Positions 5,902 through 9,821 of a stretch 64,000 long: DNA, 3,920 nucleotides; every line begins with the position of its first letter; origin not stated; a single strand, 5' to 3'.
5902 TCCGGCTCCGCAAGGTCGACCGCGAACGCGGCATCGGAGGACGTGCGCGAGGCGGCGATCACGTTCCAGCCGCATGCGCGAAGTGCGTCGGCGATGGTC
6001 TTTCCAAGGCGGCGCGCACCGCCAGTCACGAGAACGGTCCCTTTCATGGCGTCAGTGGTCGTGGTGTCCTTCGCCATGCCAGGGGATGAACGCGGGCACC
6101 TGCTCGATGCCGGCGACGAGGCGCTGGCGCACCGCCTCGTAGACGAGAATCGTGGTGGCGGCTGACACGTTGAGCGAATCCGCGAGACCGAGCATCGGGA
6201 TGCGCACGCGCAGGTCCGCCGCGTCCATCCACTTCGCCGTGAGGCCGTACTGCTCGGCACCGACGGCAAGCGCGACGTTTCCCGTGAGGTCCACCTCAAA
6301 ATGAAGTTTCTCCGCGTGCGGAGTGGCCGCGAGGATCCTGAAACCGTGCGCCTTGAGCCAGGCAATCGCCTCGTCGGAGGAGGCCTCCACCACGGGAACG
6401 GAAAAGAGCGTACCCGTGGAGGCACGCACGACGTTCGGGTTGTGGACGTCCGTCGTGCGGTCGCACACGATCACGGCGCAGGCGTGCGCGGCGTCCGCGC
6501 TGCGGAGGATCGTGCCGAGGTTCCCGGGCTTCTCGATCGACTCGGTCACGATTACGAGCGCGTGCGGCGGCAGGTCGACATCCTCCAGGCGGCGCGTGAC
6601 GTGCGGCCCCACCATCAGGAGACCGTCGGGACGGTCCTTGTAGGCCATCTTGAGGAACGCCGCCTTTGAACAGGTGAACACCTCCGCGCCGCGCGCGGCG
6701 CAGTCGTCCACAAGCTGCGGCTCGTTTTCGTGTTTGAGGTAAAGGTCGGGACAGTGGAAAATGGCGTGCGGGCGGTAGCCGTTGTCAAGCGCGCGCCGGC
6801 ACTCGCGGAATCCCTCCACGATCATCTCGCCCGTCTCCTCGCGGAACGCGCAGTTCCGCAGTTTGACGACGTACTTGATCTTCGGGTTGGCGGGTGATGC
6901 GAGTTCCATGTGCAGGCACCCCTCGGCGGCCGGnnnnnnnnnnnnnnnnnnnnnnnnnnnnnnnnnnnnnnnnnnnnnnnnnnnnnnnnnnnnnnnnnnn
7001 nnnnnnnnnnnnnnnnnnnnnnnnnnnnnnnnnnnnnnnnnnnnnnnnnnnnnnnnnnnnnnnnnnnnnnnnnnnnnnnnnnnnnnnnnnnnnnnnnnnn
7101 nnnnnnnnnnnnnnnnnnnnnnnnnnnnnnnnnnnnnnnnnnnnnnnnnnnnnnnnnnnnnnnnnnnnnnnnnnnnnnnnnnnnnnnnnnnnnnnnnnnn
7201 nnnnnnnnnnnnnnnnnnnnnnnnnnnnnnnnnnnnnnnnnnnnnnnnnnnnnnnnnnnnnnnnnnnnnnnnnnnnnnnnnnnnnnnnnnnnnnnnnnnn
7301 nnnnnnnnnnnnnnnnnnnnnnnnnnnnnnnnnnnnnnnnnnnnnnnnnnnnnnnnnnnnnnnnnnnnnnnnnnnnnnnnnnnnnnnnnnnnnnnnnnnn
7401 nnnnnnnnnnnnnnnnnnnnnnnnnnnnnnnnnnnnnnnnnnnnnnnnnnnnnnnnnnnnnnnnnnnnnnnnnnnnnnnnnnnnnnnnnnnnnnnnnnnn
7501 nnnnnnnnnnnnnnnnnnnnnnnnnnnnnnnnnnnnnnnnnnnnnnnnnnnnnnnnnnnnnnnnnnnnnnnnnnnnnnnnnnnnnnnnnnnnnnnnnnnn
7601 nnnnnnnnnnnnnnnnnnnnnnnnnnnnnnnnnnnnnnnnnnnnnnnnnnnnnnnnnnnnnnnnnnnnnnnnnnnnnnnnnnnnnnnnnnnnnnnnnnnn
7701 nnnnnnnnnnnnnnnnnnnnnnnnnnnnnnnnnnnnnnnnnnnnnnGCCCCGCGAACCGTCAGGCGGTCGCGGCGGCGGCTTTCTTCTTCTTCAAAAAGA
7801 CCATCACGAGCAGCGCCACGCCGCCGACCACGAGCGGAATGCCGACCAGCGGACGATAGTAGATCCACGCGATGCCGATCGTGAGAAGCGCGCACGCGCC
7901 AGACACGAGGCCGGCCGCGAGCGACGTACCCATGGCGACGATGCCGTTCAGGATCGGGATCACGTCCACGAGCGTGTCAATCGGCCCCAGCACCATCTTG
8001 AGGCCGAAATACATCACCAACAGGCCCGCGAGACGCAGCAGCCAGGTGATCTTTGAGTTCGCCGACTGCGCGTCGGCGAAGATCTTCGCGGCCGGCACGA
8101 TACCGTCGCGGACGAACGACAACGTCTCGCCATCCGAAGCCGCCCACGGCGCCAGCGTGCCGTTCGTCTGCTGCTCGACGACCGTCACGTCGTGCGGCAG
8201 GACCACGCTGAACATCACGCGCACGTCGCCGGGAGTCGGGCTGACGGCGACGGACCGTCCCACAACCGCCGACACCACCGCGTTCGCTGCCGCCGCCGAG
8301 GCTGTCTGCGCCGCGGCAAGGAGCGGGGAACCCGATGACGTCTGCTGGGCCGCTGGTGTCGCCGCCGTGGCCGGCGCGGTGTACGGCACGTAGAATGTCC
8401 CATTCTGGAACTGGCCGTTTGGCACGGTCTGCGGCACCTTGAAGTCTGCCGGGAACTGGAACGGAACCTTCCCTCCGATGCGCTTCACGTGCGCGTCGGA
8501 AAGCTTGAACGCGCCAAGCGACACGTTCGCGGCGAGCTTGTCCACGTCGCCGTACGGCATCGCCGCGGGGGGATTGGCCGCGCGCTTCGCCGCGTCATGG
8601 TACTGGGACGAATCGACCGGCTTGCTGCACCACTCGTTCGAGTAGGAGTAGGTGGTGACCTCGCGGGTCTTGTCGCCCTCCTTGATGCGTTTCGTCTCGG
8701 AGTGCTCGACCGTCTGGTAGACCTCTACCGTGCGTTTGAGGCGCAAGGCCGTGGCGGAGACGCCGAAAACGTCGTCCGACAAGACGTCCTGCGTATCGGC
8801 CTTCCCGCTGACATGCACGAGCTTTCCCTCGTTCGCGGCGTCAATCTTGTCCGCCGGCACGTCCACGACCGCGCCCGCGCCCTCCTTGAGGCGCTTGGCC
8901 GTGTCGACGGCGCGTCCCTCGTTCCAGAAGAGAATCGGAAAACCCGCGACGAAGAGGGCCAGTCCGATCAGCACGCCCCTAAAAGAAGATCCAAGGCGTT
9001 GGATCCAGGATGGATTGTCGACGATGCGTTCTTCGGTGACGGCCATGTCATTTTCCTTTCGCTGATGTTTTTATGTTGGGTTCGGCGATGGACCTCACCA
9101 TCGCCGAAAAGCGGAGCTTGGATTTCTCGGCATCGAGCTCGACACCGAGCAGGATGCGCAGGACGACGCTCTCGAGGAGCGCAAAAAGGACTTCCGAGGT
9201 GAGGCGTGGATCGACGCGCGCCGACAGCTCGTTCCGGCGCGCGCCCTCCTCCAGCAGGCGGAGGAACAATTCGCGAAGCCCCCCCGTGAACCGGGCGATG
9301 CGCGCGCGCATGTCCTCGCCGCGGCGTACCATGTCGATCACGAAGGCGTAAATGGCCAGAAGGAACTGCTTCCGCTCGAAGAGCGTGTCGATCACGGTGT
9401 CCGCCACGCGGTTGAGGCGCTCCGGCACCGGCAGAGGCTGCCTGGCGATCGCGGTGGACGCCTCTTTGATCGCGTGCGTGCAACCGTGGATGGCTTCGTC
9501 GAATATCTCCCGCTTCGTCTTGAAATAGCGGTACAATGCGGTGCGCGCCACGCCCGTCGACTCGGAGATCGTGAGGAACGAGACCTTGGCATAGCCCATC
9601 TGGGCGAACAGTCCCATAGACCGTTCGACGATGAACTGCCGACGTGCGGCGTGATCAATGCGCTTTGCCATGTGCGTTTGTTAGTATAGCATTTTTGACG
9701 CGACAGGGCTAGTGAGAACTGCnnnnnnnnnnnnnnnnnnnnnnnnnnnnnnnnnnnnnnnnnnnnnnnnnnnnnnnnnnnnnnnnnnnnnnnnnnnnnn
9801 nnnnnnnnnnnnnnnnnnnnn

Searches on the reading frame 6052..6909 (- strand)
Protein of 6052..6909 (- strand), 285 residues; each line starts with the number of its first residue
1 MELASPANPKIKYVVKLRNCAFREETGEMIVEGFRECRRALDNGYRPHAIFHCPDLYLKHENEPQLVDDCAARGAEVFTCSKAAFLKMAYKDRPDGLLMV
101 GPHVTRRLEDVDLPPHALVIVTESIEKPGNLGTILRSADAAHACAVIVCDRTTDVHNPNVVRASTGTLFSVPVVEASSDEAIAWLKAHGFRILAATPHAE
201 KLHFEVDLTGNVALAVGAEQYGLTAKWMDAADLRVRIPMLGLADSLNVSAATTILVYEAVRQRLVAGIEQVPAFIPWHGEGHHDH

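Call 100: search_protein_families(library=pfam, proteins=[window:6052-6909:-], max_evalue=0.001)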
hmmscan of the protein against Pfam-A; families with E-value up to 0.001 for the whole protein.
window:6052-6909:- (285 aa): 3 families
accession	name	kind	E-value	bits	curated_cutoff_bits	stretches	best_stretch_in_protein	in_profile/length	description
PF00588.24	SpoU_methylase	-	8.7e-36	123.6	29.7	1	118-257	2-142/142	SpoU rRNA Methylase family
PF22435.1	MRM3-like_sub_bind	-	2.1e-16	60.5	27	1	8-98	1-83/84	MRM3-like substrate binding domain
PF08032.17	SpoU_sub_bind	-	3.8e-05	24.4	22.8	1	30-100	1-69/76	RNA 2'-O ribose methyltransferase substrate binding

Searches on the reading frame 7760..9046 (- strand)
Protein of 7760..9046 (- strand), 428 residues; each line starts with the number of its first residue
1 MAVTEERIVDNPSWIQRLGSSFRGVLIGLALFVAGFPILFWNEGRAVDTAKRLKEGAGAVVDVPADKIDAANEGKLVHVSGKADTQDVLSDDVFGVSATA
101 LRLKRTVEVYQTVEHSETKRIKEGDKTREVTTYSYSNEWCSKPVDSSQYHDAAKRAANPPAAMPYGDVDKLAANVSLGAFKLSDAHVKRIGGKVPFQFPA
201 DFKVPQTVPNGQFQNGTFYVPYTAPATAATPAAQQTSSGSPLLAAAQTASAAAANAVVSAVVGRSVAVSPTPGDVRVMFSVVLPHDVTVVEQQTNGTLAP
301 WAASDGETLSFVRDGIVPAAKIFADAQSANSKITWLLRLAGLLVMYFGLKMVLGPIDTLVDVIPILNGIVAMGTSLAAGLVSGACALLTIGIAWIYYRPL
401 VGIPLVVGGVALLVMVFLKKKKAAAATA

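Call 100: search_protein_families(library=pfam, proteins=[window:7760-9046:-], max_evalue=0.001)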
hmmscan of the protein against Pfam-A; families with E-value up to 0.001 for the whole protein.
window:7760-9046:- (428 aa): 1 family
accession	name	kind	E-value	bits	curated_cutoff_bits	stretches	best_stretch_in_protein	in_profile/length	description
PF07787.17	TMEM43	-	2.1e-58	198.1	23.3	1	109-399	1-250/250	Transmembrane protein 43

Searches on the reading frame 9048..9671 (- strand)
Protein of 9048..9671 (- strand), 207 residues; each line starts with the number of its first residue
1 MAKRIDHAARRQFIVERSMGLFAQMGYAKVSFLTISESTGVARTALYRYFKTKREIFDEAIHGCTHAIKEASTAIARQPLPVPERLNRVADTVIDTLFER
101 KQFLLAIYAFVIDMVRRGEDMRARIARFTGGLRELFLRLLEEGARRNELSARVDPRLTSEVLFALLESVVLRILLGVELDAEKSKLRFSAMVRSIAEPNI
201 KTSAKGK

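Call 100: search_protein_families(library=pfam, proteins=[window:9048-9671:-], max_evalue=0.001)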
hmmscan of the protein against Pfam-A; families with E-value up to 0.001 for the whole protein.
window:9048-9671:- (207 aa): 5 families
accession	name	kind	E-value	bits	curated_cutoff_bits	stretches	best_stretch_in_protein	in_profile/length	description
PF00440.29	TetR_N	-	1.1e-11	44.8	24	1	14-60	1-47/47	Bacterial regulatory proteins, tetR family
PF13977.11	TetR_C_6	-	1.1e-06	29.2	27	1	84-193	3-111/115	BetI-type transcriptional repressor, C-terminal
PF16925.10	TetR_C_13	-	1.3e-05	26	27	1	109-175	29-95/109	Tetracyclin repressor-like, C-terminal domain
PF16859.10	TetR_C_11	-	0.00049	20.9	32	1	106-166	29-90/113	Tetracyclin repressor-like, C-terminal domain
PF17932.6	TetR_C_24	-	0.00052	20.7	26.4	1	82-169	4-87/114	Tetracyclin repressor-like, C-terminal domain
